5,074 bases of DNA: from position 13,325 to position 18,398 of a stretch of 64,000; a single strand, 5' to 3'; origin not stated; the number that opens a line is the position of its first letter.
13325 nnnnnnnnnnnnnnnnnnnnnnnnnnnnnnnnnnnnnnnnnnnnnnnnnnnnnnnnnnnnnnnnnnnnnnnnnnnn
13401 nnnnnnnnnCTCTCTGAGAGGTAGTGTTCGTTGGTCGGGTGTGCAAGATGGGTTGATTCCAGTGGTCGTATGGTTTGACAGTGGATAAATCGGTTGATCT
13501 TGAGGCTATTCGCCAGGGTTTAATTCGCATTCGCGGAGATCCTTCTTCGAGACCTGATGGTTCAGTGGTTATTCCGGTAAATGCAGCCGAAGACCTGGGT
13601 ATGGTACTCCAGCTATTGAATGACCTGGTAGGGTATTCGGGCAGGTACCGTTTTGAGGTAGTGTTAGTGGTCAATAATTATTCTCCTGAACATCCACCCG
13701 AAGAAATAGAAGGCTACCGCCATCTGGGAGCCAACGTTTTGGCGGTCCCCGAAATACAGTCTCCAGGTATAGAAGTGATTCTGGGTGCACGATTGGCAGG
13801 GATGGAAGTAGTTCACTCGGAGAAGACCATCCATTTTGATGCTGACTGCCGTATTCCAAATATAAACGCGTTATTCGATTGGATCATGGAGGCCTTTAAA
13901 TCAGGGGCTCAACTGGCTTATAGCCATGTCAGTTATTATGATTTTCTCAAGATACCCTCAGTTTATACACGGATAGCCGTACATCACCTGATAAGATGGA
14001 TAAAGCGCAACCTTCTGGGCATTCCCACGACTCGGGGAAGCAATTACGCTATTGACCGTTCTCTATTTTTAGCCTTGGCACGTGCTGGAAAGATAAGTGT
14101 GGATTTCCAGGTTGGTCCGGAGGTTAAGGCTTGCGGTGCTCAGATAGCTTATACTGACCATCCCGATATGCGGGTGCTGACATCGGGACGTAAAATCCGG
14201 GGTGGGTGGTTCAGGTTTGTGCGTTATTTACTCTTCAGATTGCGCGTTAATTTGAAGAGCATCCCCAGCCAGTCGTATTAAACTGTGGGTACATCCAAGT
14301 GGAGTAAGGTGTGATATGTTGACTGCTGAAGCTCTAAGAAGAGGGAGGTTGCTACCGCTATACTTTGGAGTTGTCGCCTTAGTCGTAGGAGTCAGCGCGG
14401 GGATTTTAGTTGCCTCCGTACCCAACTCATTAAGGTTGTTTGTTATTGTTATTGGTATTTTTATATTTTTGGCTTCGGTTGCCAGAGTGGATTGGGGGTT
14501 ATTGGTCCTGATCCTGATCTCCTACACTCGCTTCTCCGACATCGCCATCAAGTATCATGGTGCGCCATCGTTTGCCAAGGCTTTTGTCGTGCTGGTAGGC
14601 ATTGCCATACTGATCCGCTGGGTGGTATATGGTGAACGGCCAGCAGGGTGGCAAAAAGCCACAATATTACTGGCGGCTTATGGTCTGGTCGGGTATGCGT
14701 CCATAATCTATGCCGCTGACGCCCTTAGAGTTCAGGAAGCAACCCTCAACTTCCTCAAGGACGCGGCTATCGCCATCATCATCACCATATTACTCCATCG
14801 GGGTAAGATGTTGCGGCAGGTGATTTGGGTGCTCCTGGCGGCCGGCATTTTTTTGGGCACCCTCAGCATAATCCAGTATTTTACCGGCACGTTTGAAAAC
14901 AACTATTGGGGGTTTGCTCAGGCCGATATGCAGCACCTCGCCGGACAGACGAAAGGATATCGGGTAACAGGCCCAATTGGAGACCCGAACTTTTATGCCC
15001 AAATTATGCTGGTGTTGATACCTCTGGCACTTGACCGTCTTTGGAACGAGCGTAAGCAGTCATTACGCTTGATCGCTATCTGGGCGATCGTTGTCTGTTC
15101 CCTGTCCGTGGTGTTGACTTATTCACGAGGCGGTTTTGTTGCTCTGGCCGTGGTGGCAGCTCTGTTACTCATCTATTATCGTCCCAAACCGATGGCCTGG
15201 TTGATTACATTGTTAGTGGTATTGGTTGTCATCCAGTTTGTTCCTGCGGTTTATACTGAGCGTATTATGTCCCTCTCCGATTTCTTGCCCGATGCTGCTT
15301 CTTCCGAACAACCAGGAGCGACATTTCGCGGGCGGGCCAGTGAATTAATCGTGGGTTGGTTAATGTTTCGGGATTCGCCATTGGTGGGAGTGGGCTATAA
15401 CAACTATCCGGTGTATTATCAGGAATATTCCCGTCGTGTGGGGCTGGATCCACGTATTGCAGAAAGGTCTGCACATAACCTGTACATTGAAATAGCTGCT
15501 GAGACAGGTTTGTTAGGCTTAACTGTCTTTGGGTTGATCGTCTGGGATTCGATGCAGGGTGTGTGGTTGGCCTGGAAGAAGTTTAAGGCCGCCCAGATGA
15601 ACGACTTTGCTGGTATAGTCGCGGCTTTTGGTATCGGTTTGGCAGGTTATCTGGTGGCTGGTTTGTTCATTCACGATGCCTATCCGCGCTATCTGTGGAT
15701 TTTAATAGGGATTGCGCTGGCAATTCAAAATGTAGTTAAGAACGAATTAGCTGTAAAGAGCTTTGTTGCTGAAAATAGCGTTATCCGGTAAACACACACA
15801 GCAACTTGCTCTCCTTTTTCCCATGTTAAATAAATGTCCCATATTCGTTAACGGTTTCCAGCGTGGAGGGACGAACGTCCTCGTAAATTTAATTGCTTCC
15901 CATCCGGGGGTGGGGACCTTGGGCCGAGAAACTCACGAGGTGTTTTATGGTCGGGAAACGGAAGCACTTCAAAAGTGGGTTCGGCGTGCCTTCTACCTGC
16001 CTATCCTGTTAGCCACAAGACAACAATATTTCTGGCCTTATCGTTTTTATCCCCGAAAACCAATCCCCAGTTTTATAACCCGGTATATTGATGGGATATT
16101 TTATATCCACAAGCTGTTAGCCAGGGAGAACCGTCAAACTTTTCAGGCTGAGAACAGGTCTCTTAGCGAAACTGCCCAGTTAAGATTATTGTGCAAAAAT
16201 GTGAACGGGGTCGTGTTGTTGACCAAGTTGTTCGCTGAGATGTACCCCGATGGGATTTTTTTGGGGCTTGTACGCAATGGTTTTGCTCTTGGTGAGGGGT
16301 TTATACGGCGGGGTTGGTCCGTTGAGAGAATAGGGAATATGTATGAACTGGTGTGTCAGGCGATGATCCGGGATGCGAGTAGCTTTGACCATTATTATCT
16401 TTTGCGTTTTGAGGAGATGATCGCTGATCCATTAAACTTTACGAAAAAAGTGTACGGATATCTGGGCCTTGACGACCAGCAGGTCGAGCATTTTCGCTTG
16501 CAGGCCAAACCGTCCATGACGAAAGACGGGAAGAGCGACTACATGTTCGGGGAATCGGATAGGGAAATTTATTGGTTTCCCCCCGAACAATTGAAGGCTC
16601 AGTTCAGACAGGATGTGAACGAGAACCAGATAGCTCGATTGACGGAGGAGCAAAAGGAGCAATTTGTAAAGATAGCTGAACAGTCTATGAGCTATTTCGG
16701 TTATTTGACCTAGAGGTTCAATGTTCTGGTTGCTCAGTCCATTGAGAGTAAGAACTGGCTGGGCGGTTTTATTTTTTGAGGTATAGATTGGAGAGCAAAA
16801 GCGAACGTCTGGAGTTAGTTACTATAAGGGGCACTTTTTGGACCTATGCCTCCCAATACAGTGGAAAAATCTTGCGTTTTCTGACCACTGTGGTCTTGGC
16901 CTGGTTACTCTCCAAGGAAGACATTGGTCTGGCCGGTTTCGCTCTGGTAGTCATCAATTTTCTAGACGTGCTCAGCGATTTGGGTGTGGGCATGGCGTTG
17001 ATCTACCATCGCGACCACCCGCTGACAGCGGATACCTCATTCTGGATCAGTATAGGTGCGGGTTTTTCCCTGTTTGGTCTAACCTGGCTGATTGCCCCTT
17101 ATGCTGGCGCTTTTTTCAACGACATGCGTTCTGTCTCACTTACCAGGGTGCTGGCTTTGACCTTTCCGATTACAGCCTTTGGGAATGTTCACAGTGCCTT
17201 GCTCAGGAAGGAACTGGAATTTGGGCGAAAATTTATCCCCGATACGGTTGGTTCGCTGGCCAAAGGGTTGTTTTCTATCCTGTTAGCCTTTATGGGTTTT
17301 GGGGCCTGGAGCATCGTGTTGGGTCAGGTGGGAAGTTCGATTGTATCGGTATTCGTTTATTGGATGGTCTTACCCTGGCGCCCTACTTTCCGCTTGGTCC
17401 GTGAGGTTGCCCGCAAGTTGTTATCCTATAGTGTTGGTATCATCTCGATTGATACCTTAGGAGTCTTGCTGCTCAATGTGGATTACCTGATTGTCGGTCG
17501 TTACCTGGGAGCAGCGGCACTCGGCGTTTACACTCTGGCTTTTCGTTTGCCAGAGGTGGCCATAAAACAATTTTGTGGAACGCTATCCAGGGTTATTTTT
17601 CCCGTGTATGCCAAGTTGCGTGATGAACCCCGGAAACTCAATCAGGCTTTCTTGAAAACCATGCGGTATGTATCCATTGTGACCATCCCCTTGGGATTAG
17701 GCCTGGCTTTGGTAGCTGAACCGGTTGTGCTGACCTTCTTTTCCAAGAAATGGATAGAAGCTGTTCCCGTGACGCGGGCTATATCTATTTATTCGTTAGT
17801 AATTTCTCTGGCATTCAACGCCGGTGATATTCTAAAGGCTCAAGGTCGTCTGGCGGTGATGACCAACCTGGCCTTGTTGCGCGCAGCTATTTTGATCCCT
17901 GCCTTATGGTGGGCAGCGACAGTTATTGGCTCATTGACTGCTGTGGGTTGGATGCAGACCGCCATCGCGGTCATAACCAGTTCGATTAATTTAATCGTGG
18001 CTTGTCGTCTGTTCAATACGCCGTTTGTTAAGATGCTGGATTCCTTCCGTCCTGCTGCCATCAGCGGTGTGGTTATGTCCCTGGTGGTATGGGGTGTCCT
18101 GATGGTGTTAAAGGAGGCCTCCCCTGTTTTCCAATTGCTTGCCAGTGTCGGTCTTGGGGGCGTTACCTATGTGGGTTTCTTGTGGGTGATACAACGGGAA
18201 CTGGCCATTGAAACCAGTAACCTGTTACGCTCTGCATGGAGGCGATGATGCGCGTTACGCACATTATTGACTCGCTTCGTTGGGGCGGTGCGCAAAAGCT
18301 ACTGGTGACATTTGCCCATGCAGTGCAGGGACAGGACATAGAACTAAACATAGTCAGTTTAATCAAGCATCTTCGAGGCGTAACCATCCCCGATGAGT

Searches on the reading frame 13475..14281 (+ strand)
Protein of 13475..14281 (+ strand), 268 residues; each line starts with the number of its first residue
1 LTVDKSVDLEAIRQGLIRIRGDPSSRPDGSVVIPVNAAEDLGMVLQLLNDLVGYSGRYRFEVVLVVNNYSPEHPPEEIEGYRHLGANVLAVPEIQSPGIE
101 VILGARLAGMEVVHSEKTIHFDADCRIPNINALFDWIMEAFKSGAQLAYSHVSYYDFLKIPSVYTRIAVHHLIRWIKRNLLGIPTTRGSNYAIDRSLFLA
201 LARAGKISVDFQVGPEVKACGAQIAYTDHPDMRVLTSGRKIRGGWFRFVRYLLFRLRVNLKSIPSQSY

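Call 3: search_protein_families(library=pfam, proteins=[window:13475-14281:+], max_evalue=1)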
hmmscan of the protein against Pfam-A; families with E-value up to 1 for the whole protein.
window:13475-14281:+ (268 aa): 2 families
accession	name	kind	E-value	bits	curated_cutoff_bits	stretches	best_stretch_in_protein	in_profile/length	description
PF00535.33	Glycos_transf_2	-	0.048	14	23.3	1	30-129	1-93/168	Glycosyl transferase family 2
PF10111.15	Glyco_tranf_2_2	-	0.18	11.7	27.3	1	30-127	1-94/276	Glycosyltransferase like family 2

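Call 4: search_protein_families(library=ncbifam, proteins=[window:13475-14281:+], max_evalue=1)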
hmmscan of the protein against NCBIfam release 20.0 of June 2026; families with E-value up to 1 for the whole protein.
window:13475-14281:+ (268 aa): 1 family
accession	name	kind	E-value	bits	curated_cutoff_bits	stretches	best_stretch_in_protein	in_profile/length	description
TIGR01612.1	235kDa-fam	paralog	0.31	7.7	1615.85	1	123-169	249-294/2756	rhoptry protein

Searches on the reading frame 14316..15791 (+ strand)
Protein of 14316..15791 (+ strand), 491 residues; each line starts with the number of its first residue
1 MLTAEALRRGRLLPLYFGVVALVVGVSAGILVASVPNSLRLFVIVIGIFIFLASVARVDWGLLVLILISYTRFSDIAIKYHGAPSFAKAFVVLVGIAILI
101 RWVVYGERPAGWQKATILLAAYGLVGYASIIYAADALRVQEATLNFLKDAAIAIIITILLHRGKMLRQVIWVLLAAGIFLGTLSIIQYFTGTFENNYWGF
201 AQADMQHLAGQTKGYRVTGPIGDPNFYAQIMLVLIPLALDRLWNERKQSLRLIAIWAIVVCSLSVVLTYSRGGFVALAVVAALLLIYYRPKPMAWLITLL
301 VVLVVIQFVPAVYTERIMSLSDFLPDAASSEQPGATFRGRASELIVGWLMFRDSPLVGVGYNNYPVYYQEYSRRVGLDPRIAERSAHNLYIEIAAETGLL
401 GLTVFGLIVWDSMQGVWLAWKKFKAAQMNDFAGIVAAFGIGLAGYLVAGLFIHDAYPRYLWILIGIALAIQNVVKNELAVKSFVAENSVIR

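Call 3: search_protein_families(library=pfam, proteins=[window:14316-15791:+], max_evalue=1)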
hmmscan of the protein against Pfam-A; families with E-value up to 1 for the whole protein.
window:14316-15791:+ (491 aa): 3 families
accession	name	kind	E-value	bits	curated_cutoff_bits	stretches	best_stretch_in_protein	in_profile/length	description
PF04932.20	Wzy_C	-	5.2e-26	91.7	31.7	1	257-405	2-148/149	O-Antigen ligase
PF20152.4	DUF6534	-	0.061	14.9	28.2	1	147-200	3-60/80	Family of unknown function (DUF6534)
PF16479.10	DUF5056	-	0.17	12.6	28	1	248-282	32-66/93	Domain of unknown function (DUF5056)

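Call 44: search_protein_families(library=ncbifam, proteins=[window:14316-15791:+], max_evalue=0.0001)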
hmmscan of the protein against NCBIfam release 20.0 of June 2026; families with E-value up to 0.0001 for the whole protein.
window:14316-15791:+ (491 aa): 4 families
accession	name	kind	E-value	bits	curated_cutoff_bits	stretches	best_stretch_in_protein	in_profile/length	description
TIGR03097.1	PEP_O_lig_1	hypoth_equivalog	8.7e-23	80.8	188.1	1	46-474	7-407/408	putative O-glycosylation ligase, exosortase A system-associated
TIGR00947.1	2A73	equivalog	1.5e-20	73.7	366.4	1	87-450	37-398/425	IctB family putative bicarbonate transporter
NF012031.0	PRK15487.1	equivalog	1.4e-09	37.6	277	1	230-472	168-403/404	O-antigen ligase RfaL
TIGR04370.1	glyco_rpt_poly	subfamily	3.7e-07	29.5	40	1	169-319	88-237/396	oligosaccharide repeat unit polymerase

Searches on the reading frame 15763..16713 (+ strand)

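Call 9: search_protein_families(library=pfam, proteins=[window:15763-16713:+], max_evalue=0.001)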
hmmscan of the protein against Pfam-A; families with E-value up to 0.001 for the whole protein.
window:15763-16713:+ (316 aa): 2 families
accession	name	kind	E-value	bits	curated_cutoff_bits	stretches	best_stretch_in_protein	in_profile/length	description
PF13469.12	Sulfotransfer_3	-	3.5e-11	44.2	27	1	26-238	1-214/216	Sulfotransferase family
PF00685.33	Sulfotransfer_1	-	3e-07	30.5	22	1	207-312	152-254/255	Sulfotransferase domain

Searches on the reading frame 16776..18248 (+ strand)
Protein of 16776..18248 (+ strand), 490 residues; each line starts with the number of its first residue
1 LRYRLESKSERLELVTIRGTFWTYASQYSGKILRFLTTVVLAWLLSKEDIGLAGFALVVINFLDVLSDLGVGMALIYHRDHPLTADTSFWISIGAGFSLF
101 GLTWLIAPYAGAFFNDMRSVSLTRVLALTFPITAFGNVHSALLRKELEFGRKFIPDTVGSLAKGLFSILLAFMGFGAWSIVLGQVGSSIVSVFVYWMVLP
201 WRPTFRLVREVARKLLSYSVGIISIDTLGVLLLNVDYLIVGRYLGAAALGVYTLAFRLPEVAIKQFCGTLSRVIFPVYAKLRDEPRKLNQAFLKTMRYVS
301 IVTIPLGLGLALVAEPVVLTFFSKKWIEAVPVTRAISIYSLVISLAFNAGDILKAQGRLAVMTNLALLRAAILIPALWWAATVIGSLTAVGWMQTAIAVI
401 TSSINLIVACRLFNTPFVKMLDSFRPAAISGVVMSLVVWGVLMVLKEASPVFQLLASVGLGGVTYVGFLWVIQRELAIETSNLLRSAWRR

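Call 9: search_protein_families(library=pfam, proteins=[window:16776-18248:+], max_evalue=0.001)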
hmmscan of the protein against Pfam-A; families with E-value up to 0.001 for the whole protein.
window:16776-18248:+ (490 aa): 2 families
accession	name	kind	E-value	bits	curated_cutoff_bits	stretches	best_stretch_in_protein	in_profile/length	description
PF13440.11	Polysacc_synt_3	-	4.4e-73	246.5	23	1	40-331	1-293/293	Polysaccharide biosynthesis protein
PF01943.22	Polysacc_synt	-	3.8e-31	109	28.2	1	18-281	3-273/274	Polysaccharide biosynthesis protein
